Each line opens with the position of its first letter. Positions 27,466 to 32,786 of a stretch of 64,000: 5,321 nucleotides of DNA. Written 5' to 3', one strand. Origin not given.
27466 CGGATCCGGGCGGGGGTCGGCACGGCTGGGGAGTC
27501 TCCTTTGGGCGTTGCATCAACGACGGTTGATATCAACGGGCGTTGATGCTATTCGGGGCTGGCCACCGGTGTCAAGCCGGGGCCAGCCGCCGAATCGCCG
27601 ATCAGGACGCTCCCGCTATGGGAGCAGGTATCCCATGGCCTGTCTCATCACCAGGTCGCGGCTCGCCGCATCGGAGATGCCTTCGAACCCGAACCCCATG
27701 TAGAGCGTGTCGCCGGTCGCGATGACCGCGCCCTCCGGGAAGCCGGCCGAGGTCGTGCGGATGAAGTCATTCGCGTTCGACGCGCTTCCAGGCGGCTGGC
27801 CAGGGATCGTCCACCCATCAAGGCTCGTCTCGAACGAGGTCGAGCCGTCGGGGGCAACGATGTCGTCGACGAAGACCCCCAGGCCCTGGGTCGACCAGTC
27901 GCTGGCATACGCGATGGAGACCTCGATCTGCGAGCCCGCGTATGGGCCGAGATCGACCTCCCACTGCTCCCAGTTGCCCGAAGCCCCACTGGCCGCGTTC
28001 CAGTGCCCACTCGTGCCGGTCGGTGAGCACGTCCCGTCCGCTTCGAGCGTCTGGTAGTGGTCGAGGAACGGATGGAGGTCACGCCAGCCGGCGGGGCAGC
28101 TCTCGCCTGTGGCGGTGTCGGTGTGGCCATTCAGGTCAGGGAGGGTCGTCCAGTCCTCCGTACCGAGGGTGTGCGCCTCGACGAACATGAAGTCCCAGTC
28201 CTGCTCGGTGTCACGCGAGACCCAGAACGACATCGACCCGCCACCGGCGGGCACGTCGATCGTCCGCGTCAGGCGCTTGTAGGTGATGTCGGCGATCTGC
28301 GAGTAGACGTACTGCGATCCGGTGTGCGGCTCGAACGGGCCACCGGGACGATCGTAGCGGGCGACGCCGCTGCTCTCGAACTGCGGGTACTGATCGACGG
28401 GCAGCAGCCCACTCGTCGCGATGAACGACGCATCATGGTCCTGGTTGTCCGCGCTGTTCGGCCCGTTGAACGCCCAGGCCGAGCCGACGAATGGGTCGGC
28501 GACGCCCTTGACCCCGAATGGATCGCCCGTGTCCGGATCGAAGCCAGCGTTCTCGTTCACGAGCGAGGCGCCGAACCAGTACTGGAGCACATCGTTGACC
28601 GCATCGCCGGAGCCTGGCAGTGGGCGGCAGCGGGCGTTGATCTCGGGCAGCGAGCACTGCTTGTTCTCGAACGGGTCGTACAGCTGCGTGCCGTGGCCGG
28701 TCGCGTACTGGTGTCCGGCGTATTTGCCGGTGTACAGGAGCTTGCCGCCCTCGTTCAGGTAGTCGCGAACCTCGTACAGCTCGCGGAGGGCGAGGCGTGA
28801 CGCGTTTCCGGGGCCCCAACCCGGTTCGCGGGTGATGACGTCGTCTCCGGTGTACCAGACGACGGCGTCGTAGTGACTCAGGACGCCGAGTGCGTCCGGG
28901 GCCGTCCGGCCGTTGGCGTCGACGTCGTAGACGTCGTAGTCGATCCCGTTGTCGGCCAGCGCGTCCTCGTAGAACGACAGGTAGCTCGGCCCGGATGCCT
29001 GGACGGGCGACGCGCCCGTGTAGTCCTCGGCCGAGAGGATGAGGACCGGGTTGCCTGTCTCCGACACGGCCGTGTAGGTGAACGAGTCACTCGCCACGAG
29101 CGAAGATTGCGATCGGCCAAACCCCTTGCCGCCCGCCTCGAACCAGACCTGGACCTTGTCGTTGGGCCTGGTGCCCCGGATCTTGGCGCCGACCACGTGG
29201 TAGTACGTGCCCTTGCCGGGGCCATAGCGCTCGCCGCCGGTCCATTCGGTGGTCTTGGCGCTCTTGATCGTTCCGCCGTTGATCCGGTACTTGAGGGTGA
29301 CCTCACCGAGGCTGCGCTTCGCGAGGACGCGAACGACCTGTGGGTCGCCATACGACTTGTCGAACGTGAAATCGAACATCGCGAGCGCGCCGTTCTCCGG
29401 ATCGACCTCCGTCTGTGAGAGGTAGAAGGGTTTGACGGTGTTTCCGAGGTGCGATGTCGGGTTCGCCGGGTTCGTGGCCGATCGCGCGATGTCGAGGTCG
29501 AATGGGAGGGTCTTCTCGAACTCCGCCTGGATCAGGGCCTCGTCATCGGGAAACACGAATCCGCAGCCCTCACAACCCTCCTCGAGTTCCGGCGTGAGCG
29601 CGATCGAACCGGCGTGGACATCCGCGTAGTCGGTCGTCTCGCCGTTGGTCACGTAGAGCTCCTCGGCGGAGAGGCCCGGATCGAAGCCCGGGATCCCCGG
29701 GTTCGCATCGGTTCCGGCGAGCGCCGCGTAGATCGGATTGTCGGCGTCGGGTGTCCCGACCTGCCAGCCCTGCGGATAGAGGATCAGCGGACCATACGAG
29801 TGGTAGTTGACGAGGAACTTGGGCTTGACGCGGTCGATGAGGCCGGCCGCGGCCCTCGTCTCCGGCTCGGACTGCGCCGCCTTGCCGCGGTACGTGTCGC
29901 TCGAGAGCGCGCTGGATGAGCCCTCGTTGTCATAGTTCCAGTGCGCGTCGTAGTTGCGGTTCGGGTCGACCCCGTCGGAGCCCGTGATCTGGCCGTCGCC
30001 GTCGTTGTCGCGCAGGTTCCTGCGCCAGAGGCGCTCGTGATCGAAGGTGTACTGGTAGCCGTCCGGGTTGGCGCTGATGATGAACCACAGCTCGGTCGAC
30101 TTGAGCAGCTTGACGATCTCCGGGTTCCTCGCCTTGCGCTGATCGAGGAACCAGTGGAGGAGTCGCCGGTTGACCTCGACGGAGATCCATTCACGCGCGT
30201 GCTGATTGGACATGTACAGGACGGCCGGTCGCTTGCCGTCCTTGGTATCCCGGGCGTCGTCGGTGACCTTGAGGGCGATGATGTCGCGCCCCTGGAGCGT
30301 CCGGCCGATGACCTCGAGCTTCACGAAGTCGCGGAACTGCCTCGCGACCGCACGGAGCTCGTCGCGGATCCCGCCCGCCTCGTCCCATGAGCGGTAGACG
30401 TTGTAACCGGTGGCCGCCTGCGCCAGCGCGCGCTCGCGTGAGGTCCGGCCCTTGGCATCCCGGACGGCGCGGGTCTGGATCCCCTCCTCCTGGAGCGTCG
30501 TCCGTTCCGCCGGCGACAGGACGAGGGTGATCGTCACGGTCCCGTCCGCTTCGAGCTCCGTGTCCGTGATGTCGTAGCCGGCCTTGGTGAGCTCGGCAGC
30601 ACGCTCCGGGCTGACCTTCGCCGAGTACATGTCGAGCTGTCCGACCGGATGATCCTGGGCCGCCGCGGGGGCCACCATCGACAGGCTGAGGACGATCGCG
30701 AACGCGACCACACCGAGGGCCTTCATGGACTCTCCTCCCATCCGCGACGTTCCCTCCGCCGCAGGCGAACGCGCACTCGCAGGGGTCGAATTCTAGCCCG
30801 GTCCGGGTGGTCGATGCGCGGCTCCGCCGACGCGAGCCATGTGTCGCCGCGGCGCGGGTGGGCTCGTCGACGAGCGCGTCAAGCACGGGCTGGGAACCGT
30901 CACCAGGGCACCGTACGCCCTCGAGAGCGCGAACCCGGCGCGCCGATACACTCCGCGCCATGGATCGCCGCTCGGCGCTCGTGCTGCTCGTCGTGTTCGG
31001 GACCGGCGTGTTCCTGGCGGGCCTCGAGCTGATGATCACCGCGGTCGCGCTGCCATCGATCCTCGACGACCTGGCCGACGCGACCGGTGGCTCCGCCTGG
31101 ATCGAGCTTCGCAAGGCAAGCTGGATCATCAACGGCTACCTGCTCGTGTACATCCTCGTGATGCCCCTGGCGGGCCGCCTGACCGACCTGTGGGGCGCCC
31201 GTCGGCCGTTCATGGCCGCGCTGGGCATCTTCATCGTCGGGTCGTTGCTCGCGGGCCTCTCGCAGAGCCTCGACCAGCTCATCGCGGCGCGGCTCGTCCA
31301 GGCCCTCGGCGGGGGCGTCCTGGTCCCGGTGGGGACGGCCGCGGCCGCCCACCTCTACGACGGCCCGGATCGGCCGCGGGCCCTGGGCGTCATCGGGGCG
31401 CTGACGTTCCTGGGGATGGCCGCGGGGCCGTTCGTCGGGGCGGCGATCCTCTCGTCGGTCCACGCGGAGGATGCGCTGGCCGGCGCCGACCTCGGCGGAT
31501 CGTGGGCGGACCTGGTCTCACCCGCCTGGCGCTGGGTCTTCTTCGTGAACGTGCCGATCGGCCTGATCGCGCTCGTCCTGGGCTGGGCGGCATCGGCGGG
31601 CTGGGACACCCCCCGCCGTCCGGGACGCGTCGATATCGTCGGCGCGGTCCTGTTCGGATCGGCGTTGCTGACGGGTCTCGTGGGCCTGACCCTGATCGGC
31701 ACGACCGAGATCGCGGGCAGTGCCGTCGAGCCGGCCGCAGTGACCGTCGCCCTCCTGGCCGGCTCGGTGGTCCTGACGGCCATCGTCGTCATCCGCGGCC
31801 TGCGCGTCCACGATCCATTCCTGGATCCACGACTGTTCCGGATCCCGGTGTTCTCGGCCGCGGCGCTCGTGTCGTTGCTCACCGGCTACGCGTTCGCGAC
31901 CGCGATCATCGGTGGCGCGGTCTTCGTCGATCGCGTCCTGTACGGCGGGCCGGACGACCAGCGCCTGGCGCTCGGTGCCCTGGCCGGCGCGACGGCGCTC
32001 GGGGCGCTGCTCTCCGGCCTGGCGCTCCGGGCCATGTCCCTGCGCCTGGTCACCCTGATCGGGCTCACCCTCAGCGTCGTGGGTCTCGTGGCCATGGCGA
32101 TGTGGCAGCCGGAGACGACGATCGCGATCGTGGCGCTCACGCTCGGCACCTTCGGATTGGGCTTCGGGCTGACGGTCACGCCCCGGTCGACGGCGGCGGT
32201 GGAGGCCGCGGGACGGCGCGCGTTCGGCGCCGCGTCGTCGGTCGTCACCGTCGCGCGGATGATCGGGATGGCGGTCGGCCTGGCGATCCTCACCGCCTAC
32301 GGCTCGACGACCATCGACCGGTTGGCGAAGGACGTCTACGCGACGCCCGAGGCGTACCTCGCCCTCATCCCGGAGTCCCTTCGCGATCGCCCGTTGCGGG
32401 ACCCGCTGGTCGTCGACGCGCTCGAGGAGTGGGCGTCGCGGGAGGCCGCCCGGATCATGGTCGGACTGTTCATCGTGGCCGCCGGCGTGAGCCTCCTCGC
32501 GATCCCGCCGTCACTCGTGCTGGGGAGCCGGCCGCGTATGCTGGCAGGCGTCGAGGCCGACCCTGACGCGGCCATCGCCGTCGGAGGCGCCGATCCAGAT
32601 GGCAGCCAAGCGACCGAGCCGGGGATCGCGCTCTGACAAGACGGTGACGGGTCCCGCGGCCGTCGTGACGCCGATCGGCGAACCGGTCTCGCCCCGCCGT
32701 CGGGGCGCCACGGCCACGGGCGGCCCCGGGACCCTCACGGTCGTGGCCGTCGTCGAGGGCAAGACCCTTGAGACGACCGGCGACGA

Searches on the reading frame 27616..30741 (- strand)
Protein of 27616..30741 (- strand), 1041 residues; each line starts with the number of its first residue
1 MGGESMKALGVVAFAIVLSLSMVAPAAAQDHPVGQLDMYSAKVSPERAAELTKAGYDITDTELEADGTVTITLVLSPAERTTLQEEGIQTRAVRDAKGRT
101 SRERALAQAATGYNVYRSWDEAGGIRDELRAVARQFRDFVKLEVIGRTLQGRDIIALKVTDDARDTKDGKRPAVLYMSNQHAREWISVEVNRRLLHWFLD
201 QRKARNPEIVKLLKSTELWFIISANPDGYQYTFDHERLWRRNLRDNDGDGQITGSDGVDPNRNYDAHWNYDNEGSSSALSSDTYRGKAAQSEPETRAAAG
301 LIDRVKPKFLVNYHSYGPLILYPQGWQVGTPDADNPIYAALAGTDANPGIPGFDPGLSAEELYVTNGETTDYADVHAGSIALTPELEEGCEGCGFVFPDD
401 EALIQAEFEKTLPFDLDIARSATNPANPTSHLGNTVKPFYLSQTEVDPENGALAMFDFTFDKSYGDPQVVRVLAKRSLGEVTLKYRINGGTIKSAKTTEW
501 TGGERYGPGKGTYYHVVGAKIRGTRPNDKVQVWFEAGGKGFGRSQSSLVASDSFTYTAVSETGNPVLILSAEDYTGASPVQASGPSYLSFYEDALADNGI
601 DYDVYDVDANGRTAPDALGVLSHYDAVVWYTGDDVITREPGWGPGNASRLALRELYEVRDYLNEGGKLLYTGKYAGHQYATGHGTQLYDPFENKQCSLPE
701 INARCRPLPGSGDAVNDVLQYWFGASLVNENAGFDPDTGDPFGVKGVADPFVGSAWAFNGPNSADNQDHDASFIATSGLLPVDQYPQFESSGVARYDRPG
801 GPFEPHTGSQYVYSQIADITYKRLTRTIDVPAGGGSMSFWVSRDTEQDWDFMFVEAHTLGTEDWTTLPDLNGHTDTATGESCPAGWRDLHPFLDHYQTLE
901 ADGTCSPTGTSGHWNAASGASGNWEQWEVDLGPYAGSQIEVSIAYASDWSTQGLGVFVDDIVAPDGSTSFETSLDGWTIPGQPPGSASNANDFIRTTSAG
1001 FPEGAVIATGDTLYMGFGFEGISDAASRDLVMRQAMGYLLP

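Call 26: search_protein_families(library=pfam, proteins=[window:27616-30741:-], max_evalue=0.0001)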
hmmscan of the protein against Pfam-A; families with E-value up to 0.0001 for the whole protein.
window:27616-30741:- (1041 aa): 2 families
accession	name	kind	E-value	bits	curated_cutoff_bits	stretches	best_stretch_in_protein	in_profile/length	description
PF00246.29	Peptidase_M14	-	2.8e-58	198.2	21.6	1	126-401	2-275/286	Zinc carboxypeptidase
PF20773.4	InhA-like_MAM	-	9.1e-09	35.5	26.9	0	804-876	33-107/191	Immune inhibitor A-like, MAM domain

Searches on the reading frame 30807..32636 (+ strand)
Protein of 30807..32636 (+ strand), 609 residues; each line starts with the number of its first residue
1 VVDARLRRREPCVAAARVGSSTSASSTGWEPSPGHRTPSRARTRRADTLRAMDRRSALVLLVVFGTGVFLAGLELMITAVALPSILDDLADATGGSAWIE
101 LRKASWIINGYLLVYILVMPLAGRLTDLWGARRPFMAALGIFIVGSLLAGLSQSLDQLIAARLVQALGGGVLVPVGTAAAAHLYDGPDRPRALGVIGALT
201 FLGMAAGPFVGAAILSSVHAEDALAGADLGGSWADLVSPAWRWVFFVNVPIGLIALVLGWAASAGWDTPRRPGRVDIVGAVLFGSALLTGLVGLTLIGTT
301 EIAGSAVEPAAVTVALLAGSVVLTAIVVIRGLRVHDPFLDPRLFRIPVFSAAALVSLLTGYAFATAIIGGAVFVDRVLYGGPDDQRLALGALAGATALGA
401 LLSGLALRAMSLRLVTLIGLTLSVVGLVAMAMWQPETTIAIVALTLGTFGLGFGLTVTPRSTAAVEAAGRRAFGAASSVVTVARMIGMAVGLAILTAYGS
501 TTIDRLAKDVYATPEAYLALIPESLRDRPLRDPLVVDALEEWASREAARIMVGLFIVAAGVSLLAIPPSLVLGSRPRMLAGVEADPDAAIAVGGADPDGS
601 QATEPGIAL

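Call 26: search_protein_families(library=pfam, proteins=[window:30807-32636:+], max_evalue=0.0001)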
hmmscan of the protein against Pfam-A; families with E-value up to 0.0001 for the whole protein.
window:30807-32636:+ (609 aa): 2 families
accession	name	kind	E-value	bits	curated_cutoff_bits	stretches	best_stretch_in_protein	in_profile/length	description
PF07690.21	MFS_1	-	8.5e-37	127.3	33.4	1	66-491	3-346/347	Major Facilitator Superfamily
PF00083.30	Sugar_tr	-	4.6e-06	26.2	22.3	1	105-260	49-189/452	Sugar (and other) transporter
